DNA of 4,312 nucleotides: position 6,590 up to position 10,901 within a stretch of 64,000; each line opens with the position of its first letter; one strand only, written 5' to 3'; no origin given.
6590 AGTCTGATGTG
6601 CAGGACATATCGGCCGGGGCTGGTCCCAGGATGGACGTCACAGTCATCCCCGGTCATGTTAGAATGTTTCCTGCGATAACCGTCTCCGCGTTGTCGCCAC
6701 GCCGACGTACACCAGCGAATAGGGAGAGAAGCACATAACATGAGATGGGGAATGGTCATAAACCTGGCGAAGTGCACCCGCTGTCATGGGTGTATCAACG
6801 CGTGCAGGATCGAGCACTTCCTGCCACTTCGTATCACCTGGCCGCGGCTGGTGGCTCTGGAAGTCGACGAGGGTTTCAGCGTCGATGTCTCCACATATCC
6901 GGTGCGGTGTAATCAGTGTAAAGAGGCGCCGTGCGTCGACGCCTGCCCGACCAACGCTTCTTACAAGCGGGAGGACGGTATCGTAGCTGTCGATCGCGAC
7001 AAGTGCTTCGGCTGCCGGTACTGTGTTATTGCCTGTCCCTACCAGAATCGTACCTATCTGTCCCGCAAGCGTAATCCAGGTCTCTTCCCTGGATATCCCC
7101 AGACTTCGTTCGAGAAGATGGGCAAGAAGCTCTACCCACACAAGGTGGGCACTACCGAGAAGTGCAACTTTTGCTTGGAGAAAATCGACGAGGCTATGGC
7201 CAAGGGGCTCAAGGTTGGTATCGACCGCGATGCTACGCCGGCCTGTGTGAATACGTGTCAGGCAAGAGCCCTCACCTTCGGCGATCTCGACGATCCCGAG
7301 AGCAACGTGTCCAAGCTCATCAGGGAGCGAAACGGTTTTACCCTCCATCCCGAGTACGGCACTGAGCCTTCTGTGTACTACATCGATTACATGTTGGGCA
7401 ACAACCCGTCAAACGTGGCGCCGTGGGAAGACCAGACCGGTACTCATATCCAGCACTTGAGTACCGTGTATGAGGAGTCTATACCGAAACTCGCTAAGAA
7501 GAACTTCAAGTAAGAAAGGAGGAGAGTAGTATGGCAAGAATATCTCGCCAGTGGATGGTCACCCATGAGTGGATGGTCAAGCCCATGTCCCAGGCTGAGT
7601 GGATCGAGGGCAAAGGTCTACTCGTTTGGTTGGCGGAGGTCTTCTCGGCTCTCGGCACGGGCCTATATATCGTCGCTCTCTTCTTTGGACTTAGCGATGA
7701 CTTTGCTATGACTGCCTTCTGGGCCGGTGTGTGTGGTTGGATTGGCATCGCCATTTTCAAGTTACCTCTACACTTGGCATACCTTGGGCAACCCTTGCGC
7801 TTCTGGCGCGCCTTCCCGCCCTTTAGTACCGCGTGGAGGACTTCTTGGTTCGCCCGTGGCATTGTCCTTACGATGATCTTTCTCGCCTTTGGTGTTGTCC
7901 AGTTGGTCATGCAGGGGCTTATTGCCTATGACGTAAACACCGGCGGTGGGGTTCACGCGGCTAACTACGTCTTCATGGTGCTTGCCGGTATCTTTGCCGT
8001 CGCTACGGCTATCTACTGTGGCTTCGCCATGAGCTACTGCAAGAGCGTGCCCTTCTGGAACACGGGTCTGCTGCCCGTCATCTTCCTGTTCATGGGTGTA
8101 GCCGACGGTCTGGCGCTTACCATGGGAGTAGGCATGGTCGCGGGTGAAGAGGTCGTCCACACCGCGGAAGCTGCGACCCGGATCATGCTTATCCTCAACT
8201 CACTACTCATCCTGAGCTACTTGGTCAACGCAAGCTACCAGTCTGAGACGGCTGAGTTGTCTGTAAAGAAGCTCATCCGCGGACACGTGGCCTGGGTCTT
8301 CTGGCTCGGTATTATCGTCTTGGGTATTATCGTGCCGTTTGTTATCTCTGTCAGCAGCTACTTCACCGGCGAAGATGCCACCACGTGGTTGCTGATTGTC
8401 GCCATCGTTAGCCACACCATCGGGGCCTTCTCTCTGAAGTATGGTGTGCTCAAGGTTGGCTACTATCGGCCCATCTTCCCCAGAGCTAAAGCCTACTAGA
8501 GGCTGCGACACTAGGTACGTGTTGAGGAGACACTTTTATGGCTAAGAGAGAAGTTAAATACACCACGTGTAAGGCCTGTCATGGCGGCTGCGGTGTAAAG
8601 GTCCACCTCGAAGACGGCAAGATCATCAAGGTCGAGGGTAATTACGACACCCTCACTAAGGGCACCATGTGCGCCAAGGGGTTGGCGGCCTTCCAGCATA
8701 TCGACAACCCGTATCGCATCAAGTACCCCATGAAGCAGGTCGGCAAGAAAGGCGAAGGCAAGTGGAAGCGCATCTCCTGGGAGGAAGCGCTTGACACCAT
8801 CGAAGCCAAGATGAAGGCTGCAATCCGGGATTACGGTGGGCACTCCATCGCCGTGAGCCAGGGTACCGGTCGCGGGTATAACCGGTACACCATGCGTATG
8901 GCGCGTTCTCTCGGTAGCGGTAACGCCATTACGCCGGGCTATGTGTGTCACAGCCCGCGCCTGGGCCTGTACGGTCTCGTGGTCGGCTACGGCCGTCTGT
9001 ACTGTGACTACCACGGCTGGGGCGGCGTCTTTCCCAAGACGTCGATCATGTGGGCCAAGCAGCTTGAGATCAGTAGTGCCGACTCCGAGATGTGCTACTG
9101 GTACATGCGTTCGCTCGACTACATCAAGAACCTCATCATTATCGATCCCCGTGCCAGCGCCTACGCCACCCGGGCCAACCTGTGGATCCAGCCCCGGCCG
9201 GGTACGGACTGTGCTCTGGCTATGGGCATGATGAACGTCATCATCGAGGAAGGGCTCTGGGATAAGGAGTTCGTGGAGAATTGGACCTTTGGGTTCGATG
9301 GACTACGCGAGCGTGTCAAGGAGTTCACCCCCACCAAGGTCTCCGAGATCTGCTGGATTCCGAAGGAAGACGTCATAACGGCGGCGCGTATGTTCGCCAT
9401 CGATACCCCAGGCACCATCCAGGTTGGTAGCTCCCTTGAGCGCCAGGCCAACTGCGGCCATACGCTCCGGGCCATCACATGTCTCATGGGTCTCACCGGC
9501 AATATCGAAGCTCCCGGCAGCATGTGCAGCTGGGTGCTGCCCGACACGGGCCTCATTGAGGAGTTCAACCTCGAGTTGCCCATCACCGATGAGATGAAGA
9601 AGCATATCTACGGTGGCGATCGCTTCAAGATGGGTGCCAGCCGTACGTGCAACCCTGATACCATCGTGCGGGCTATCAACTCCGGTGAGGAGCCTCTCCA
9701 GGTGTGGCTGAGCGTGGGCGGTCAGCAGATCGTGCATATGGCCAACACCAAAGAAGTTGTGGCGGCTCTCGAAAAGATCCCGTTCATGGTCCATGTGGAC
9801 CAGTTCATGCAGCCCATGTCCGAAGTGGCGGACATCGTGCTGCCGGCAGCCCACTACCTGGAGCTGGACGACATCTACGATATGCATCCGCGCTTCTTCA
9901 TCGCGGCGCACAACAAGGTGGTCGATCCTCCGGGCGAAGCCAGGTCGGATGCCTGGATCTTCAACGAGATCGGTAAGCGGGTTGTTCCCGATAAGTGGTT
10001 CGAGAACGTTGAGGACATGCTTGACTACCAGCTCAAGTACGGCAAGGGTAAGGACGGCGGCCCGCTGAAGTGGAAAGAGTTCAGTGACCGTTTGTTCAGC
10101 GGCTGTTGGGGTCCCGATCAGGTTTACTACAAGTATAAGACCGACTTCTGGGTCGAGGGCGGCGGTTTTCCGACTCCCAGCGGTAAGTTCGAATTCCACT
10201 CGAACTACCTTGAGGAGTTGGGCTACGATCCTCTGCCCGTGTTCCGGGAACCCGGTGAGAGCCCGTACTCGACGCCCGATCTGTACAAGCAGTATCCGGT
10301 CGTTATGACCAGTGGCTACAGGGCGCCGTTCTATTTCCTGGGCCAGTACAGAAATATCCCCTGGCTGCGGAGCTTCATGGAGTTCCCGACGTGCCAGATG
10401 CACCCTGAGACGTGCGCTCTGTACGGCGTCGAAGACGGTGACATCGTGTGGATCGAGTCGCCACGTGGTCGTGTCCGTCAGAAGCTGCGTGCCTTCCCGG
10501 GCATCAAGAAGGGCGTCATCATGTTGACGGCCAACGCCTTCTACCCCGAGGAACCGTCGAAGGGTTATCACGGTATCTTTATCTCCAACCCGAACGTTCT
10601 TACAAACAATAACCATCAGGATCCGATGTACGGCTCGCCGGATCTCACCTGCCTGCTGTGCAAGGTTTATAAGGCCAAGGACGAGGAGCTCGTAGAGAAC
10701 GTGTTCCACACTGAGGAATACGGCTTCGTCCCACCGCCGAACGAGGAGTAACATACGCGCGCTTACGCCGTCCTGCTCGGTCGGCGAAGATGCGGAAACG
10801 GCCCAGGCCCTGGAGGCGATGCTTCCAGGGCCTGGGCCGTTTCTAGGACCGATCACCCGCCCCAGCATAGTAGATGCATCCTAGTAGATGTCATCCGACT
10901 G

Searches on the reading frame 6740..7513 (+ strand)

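Call 7: search_protein_families(library=pfam, proteins=[window:6740-7513:+])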
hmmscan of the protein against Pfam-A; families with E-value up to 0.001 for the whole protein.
window:6740-7513:+ (257 aa): 11 families
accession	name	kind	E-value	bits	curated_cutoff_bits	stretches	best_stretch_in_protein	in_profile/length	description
PF13247.11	Fer4_11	-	2e-12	47.6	26.2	1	50-104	3-59/100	4Fe-4S dicluster domain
PF12838.12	Fer4_7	-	1.5e-10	41.8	27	1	56-102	1-51/52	4Fe-4S dicluster domain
PF13237.11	Fer4_10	-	2.6e-08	34.1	25.5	1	54-100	6-53/53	4Fe-4S dicluster domain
PF12797.12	Fer4_2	-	9.2e-08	32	24.5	1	81-101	2-22/22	4Fe-4S binding domain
PF00037.32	Fer4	-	1.1e-07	31.8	21.1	1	83-101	2-20/24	4Fe-4S binding domain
PF12837.12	Fer4_6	-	2.4e-06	27.7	25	1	81-102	1-22/24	4Fe-4S binding domain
PF12800.12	Fer4_4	-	7.5e-06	26.3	24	0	87-102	2-17/17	4Fe-4S binding domain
PF13187.11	Fer4_9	-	2.9e-05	24.5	27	1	56-102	1-50/52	4Fe-4S dicluster domain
PF25160.1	LdpA_Fe-S-bd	-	0.00013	22.1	27.6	1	60-103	5-42/49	LdpA Fe-S cluster-binding domain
PF14697.11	Fer4_21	-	0.00021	21.8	35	1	56-102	7-54/59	4Fe-4S dicluster domain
PF13183.11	Fer4_8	-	0.00054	20.9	27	0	9-72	2-67/68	4Fe-4S dicluster domain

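Call 33: search_protein_families(library=ncbifam, proteins=[window:6740-7513:+], max_evalue=1e-10)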
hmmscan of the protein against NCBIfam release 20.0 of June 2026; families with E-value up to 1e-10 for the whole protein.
window:6740-7513:+ (257 aa): 15 families
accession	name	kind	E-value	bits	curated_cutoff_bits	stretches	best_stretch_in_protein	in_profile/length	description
NF045797.1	DsrO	equivalog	4e-52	177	200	1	2-215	43-234/235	sulfate reduction electron transfer complex DsrMKJOP subunit DsrO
NF041715.1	arsenate_red_ArrB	equivalog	2.6e-42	144.9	450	2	1-104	1-104/233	arsenate respiratory reductase iron-sulfur subunit ArrB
NF041782.1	mnquin_red_QrcC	equivalog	2.5e-40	138.6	400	1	3-215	1-225/239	menaquinone reductase iron-sulfur cluster-binding subunit QrcC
TIGR03149.1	cyt_nit_nrfC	equivalog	3.2e-36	124.8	377.6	2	2-106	38-144/225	cytochrome c nitrite reductase Fe-S protein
NF011569.0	PRK14993.1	equivalog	3e-34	118.5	416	1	2-105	43-148/244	tetrathionate reductase subunit TtrB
TIGR03478.1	DMSO_red_II_bet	subfamily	2.4e-31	108.8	480.7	2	129-247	178-285/321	DMSO reductase family type II enzyme, iron-sulfur subunit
TIGR02951.1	DMSO_dmsB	equivalog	1e-28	100.4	214.1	1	3-110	2-118/161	DMSO/selenate family reductase complex B subunit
NF038355.1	FDH3_beta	equivalog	4.6e-25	88.7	240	1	6-197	6-174/180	formate dehydrogenase FDH3 subunit beta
NF042979.1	EthbenzDh_ebdB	equivalog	2.9e-24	85.6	740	1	56-103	152-200/354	ethylbenzene dehydrogenase subunit beta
NF008134.0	PRK10882.1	equivalog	7.6e-19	67.9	263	1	56-104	112-161/329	hydrogenase 2 operon protein HybA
NF045715.1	sulf_resp_HmcB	equivalog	4e-16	59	420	1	55-106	105-156/307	sulfate respiration complex iron-sulfur protein HmcB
TIGR01660.1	narH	equivalog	7.5e-16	57.6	524.05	1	53-104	179-231/492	nitrate reductase subunit beta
NF007658.0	PRK10330.1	equivalog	2.4e-15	56.5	260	1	6-106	6-106/181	electron transport protein HydN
NF009408.0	PRK12769.1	equivalog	8e-15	54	1003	1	6-181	6-145/659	formate-dependent uric acid utilization protein AegA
NF009451.0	PRK12809.1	equivalog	2.4e-14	52.5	1154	1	6-101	6-99/639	formate-dependent uric acid utilization protein YgfT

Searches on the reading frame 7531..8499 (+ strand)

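Call 7: search_protein_families(library=pfam, proteins=[window:7531-8499:+])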
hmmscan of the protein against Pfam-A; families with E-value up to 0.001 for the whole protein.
window:7531-8499:+ (322 aa): 1 family
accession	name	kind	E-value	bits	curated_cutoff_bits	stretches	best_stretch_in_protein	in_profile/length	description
PF03916.19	NrfD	-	8.8e-21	75.3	25.8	1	85-312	72-310/313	Polysulphide reductase, NrfD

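Call 33: search_protein_families(library=ncbifam, proteins=[window:7531-8499:+], max_evalue=1e-10)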
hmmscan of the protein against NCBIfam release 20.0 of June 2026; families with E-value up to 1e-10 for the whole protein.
window:7531-8499:+ (322 aa): 1 family
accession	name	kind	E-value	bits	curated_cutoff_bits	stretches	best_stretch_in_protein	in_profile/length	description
TIGR03148.1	cyt_nit_nrfD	equivalog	4.2e-12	46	347.6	1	146-309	142-310/316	cytochrome c nitrite reductase subunit NrfD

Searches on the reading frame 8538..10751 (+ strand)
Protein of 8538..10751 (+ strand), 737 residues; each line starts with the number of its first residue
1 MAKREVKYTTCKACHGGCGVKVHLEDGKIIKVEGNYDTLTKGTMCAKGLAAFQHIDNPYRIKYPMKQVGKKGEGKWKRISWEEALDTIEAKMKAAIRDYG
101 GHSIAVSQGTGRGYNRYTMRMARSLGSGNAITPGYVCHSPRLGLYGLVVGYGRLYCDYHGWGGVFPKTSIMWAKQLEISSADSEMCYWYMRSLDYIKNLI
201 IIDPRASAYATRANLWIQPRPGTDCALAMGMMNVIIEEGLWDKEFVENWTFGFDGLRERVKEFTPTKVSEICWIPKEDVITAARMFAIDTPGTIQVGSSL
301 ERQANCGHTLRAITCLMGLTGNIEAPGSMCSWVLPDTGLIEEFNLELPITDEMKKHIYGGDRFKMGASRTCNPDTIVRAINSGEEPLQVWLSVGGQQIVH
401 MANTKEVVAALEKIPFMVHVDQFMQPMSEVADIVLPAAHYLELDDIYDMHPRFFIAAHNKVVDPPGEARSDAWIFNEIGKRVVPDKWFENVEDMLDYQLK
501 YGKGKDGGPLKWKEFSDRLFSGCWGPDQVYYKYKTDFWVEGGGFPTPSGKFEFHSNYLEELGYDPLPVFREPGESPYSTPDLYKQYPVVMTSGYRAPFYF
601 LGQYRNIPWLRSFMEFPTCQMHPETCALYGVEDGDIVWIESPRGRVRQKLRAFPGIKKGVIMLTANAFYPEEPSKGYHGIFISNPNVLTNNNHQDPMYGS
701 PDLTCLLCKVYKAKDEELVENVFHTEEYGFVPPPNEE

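Call 7: search_protein_families(library=pfam, proteins=[window:8538-10751:+])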
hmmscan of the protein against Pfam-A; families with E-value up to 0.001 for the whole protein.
window:8538-10751:+ (737 aa): 3 families
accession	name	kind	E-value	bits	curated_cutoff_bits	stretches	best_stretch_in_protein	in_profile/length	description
PF00384.28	Molybdopterin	-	1.5e-43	149.7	24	2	197-481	138-353/353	Molybdopterin oxidoreductase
PF01568.27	Molydop_binding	-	3.2e-16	59.7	26.8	1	594-702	6-105/110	Molydopterin dinucleotide binding domain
PF04879.21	Molybdop_Fe4S4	-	6e-12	45.8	22.7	1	6-57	3-55/55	Molybdopterin oxidoreductase Fe4S4 domain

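Call 33: search_protein_families(library=ncbifam, proteins=[window:8538-10751:+], max_evalue=1e-10)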
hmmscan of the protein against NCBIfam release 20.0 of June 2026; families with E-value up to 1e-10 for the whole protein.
window:8538-10751:+ (737 aa): 25 families
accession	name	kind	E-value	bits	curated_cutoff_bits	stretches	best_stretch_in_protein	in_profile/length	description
NF012032.0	PRK15488.1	equivalog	1.6e-74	251.3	694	1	9-500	46-544/759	thiosulfate reductase PhsA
TIGR01591.1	Fdh-alpha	equivalog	2.3e-72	244.1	666.25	2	9-328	1-316/672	formate dehydrogenase subunit alpha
TIGR02166.1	dmsA_ynfE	subfamily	2.6e-65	220.9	777.7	2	4-118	42-162/794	DMSO/selenate family reductase complex A subunit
NF047855.1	AssmNtatRedNasC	equivalog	1.6e-54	185.4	1100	2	197-327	210-340/708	assimilatory nitrate reductase catalytic subunit NasC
TIGR03479.1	DMSO_red_II_alp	subfamily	2.3e-51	174.9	984.75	2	8-248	60-305/913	molybdopterin-dependent oxidoreductase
NF011566.1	PRK14990.1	exception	2.7e-48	164.6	1600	1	5-706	57-808/814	dimethylsulfoxide reductase subunit A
NF041885.1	selenate_YnfE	exception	1.5e-44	152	1675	2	4-111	46-159/805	selenate/tellurate reductase subunit YnfE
TIGR00509.1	bisC_fam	subfamily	6.8e-44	150.3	1017.55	1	20-692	7-733/772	molybdopterin guanine dinucleotide-containing S/N-oxide reductase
NF041884.1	selenate_YnfF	exception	2.1e-41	141.7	1650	1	8-669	47-756/798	selenate/tellurate reductase subunit YnfF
NF041783.2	mnquin_red_QrcB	equivalog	3.9e-32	111.2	440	1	5-129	51-171/695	menaquinone reductase molybdopterin-binding-like subunit QrcB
TIGR01553.1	formate-DH-alph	equivalog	2e-30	105.3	814.2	1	7-251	45-305/1009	formate dehydrogenase-N subunit alpha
NF041323.1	Nitr_red_NasA_Halo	equivalog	1.6e-28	99.7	1000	1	14-325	3-307/673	assimilatory nitrate reductase NasA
NF011682.0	PRK15102.1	equivalog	3.8e-28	98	909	1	15-690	52-787/829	trimethylamine-N-oxide reductase TorA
NF041714.1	arsenate_red_ArrA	equivalog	6e-28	97.4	1600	1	8-249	52-295/848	arsenate respiratory reductase molybdopterin-containing subunit ArrA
TIGR02164.1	torA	equivalog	1.5e-26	92.8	1465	1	15-689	48-782/824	trimethylamine-N-oxide reductase TorA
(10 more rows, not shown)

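Call 76: search_solved_structures(query=window:8538-10751:+, max_evalue=1e-25)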
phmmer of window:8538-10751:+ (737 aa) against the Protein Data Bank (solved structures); distinct sequences matched with E-value up to 1e-25: 19.
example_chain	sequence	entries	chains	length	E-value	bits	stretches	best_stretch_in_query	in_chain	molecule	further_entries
2e7z_A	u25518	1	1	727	6.7e-86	292.1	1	7-712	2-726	Acetylene hydratase Ahy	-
7qv7_S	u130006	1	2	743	8.3e-53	182.7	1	3-666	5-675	Hydrogen dependent carbon dioxide reductase subunit FdhF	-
2vpw_A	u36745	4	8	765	2.9e-47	164.4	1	7-714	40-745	THIOSULFATE REDUCTASE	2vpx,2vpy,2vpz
9vap_A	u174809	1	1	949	2.8e-41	144.6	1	3-323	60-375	Formate dehydrogenase molybdopterin-binding subunit FdhA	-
1aa6_A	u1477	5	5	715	1.1e-39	139.3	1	8-328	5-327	FORMATE DEHYDROGENASE H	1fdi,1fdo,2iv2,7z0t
7vw6_A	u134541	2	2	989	1.1e-37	132.7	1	4-486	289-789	Formate dehydrogenase | Tungsten-containing formate dehydrogenase alpha subunit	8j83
1dms_A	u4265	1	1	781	1.1e-37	132.7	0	392-670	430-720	DMSO REDUCTASE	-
7e5z_A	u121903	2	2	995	1.1e-37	132.6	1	4-486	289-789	Formate dehydrogenase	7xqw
9t1s_L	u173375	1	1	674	4.7e-37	130.6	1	8-482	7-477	formate dehydrogenase (coenzyme F420)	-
1e18_A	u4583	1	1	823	2.3e-36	128.3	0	392-670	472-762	DMSO REDUCTASE.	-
1dmr_A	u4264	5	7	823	1.2e-35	126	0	392-670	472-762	DMSO REDUCTASE | Dimethyl sulfoxide/trimethylamine N-oxide reductase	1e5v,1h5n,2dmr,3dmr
1e60_A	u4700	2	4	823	1.2e-35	126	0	392-670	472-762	Dimethyl sulfoxide/trimethylamine N-oxide reductase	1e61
4dmr_A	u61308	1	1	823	1.5e-35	125.6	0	392-670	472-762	DMSO REDUCTASE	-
7bkb_D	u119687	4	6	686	6.7e-35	123.5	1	8-482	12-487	Formate dehydrogenase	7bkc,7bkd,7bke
2jim_A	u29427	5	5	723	2.1e-32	115.2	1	10-662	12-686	PERIPLASMIC NITRATE REDUCTASE | PROTEIN (PERIPLASMIC NITRATE REDUCTASE)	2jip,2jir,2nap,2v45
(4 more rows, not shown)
